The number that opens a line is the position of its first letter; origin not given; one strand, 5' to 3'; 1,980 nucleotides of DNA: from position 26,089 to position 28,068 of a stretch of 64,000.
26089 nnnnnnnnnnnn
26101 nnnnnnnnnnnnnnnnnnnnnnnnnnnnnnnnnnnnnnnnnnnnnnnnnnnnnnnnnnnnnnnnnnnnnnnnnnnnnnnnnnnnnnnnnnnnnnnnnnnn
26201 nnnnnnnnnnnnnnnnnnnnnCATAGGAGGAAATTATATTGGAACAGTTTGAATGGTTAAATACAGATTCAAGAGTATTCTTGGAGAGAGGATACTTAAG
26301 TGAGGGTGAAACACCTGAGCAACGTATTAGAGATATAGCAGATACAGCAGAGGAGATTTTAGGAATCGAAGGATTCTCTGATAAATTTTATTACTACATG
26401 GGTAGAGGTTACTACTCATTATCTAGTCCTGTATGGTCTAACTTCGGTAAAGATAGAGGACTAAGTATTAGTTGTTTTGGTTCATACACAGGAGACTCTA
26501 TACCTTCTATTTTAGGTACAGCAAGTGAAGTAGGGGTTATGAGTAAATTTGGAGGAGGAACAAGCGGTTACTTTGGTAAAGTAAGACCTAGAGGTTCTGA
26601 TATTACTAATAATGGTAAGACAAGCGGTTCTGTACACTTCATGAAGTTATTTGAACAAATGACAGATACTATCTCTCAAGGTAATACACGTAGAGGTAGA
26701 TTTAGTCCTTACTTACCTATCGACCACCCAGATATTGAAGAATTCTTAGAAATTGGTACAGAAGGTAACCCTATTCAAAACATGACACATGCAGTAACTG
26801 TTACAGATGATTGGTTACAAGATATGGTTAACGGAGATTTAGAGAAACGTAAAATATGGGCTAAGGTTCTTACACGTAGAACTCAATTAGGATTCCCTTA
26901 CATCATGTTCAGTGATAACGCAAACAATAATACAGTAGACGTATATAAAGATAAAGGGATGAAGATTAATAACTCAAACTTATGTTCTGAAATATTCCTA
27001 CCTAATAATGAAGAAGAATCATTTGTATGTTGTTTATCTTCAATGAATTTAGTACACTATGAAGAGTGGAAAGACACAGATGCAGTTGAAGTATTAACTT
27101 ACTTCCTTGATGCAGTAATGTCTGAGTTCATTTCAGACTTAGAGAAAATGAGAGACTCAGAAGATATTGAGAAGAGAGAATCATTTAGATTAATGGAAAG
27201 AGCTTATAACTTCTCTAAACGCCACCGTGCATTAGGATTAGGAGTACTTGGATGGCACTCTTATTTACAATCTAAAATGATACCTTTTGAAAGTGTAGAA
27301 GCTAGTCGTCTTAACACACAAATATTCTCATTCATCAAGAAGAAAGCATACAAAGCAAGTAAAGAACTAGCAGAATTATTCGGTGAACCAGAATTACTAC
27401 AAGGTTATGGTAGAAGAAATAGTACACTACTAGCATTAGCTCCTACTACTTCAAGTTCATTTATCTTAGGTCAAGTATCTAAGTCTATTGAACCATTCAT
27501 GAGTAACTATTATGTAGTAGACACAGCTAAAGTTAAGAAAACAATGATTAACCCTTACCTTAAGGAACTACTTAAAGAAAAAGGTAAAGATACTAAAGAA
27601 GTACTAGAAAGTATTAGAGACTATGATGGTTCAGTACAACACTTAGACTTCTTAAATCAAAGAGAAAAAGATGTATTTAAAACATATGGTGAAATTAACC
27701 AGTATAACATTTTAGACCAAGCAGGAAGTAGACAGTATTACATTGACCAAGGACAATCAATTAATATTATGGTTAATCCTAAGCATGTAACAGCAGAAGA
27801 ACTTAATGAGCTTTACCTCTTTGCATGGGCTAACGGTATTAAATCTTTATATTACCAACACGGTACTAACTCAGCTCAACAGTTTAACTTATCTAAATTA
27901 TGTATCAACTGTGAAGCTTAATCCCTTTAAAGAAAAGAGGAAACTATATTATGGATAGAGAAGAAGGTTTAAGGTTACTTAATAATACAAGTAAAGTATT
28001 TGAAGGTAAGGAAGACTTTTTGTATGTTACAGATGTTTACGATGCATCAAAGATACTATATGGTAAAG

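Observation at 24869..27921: Ribonucleotide reductase with the ATP-cone on the R2 subunit and an N-terminally truncated R1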

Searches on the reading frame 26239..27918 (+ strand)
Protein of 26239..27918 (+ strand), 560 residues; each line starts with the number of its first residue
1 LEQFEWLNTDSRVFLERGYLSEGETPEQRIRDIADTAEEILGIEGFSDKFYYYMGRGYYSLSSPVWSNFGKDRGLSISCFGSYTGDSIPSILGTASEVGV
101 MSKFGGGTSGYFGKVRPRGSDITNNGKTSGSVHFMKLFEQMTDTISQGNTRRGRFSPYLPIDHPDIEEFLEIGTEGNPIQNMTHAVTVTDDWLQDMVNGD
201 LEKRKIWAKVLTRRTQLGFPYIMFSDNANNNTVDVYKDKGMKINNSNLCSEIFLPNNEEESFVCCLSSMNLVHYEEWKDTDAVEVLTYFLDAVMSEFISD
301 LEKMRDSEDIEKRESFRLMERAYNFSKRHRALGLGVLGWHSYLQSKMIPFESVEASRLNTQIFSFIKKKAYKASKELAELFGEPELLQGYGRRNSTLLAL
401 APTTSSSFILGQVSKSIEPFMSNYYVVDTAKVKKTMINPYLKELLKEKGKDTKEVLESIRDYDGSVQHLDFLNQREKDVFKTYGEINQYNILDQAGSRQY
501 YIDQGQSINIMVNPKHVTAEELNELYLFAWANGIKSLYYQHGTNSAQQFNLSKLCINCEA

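Call 3: search_protein_families(library=pfam, proteins=[window:26239-27918:+], max_evalue=0.01)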
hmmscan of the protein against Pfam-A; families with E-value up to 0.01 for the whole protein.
window:26239-27918:+ (560 aa): 2 families
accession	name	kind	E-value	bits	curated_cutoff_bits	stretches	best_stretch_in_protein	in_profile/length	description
PF02867.20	Ribonuc_red_lgC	-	8.6e-96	322.1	23.9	3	201-382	167-334/523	Ribonucleotide reductase, barrel domain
PF00317.26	Ribonuc_red_lgN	-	8.9e-06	26.1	28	1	12-74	8-77/77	Ribonucleotide reductase, all-alpha domain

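Call 4: search_protein_families(library=ncbifam, proteins=[window:26239-27918:+], max_evalue=0.01)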
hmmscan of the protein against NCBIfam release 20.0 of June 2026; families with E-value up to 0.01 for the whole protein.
window:26239-27918:+ (560 aa): 21 families
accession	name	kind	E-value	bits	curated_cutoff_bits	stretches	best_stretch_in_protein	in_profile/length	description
TIGR02510.1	NrdE-prime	equivalog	2.9e-226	752.3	602.25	1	2-560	13-560/560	ribonucleoside-diphosphate reductase subunit alpha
NF006577.0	PRK09102.1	equivalog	1.5e-207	690.6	620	1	2-550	20-577/604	ribonucleoside-diphosphate reductase subunit alpha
TIGR02506.1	NrdE_NrdA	equivalog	2e-97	327.1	341.05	3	201-380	248-415/616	ribonucleoside-diphosphate reductase subunit alpha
TIGR02504.1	NrdJ_Z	equivalog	4.3e-71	240.2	399.95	2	43-382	45-402/606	adenosylcobalamin-dependent ribonucleoside-diphosphate reductase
NF005544.0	PRK07207.1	equivalog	4.3e-63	213.5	965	3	388-544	759-912/965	ribonucleoside-diphosphate reductase subunit alpha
NF006417.0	PRK08665.1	equivalog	1e-62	212.5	961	1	42-552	60-576/759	vitamin B12-dependent ribonucleotide reductase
NF009029.0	PRK12365.1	equivalog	9.9e-52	176.1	1350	3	385-547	839-997/1046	ribonucleoside-diphosphate reductase subunit alpha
NF005010.0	PRK06406.1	subfamily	4.6e-50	170.7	1125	1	42-537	215-712/771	vitamin B12-dependent ribonucleotide reductase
NF006665.0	PRK09209.1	equivalog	4.2e-45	154.3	1057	3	50-207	208-365/761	ribonucleoside-diphosphate reductase subunit alpha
NF009028.0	PRK12364.1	equivalog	2.3e-40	138.4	1377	4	46-176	283-414/842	ribonucleoside-diphosphate reductase subunit alpha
TIGR04170.1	RNR_1b_NrdE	exception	5.2e-40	137.4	750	3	200-382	330-503/698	class 1b ribonucleoside-diphosphate reductase subunit alpha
NF005101.0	PRK06539.1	equivalog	6.5e-39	133.6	988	3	391-543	613-761/822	ribonucleoside-diphosphate reductase subunit alpha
NF006279.0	PRK08447.1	equivalog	9.7e-39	133.4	1082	3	44-178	181-316/789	ribonucleoside-diphosphate reductase subunit alpha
NF005483.0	PRK07088.1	equivalog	2.7e-38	131.6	1214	3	46-177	206-338/764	ribonucleoside-diphosphate reductase subunit alpha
NF005122.0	PRK06556.1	equivalog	5.2e-38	130.4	859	3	44-172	125-255/960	vitamin B12-dependent ribonucleotide reductase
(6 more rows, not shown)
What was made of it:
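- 26239..27921 (+): nrdA: class Id catalytic subunit (NrdAi), 560 aa with a TTG start and no ATP-cone. Key residues are C79, N247, C249, E251, C264, Y538/Y539 and the C-terminal C555-x-x-C558. TIGR02510 scores 752 bits against a cutoff of 602, full length (call 4).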

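Call 7: search_solved_structures(query=window:26239-27918:+, max_evalue=1e-10, show_alignments=1)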
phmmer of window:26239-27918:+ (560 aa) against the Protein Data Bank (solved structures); distinct sequences matched with E-value up to 1e-10: 30.
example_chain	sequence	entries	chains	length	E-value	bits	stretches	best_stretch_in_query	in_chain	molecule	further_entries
6dqx_A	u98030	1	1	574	1.4e-221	740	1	3-559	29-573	Ribonucleoside-diphosphate reductase, alpha chain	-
6dqw_A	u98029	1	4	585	9.9e-188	628.3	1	5-559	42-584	Ribonucleoside-diphosphate reductase, alpha chain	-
5im3_A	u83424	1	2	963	5.5e-55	190.2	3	390-542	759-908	Ribonucleoside-diphosphate reductase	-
1zyz_A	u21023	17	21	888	1.4e-48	169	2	389-550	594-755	Ribonucleoside-diphosphate reductase large chain 1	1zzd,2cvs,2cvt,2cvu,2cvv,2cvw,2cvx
3hnc_A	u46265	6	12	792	5e-48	167.2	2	385-552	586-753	Ribonucleoside-diphosphate reductase large subunit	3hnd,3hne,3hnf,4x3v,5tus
3tb9_A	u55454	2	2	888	5.4e-48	167.1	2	389-550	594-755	Ribonucleoside-diphosphate reductase large chain 1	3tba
5d1y_A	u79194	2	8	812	5.6e-48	167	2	385-552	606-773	Ribonucleoside-diphosphate reductase large subunit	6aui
3s8a_A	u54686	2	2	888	8.6e-48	166.4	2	389-550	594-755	Ribonucleoside-diphosphate reductase large chain 1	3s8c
2wgh_A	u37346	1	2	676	9.4e-48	166.3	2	385-539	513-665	RIBONUCLEOSIDE-DIPHOSPHATE REDUCTASE LARGE SUBUNIT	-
6l3r_A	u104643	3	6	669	1.3e-47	165.8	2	385-539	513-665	Ribonucleoside-diphosphate reductase large subunit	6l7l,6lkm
7agj_A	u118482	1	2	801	1.4e-39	139.3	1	47-196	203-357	Ribonucleoside-diphosphate reductase subunit alpha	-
1xje_A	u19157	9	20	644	4.9e-30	107.8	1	77-175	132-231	ribonucleotide reductase, B12-dependent | Ribonucleoside-diphosphate reductase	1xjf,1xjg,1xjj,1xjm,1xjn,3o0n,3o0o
1xjk_A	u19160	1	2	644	5.6e-30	107.6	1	77-175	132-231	ribonucleotide reductase, B12-dependent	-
6cgl_A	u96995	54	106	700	8.7e-27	97.1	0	54-172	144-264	Ribonucleoside-diphosphate reductase | Ribonucleoside-diphosphate reductase subunit alpha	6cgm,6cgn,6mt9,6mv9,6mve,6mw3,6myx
1pem_A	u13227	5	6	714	6.3e-23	84.4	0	46-175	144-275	Ribonucleoside-diphosphate reductase 2 alpha chain | RIBONUCLEOSIDE-DIPHOSPHATE REDUCTASE 2 ALPHA SUBUNIT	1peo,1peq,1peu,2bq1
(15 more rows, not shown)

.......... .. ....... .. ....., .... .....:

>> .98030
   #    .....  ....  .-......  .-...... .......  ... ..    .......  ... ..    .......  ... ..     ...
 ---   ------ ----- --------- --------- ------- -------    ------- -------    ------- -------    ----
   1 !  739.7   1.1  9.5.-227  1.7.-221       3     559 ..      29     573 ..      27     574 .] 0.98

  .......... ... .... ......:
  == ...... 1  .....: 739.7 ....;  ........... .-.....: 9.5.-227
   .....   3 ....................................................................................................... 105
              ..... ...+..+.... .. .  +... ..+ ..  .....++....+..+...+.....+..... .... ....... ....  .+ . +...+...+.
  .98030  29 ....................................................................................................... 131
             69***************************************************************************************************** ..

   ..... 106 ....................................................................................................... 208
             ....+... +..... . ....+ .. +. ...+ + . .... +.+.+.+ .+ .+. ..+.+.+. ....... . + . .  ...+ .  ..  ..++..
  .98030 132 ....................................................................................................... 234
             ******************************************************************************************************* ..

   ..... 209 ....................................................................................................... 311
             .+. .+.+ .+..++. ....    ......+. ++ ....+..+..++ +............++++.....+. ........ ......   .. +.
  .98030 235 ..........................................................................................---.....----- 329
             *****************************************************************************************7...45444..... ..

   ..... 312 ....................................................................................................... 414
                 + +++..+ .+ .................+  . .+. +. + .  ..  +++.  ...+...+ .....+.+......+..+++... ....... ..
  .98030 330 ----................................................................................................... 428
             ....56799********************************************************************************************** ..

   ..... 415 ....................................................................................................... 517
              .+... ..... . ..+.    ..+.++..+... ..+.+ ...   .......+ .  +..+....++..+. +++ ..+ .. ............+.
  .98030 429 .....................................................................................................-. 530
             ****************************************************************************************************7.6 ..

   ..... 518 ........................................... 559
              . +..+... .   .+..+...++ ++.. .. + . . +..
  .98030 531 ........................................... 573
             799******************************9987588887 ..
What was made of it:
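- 26239..27921 (+): PDB 6DQX E=1.4e-221 and 6DQW E=1e-187, aligned over residues 3-559 (call 7).
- On Class Id RNR (NrdAi/NrdBi): 6DQX and 6DQW match over the full length (call 7).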
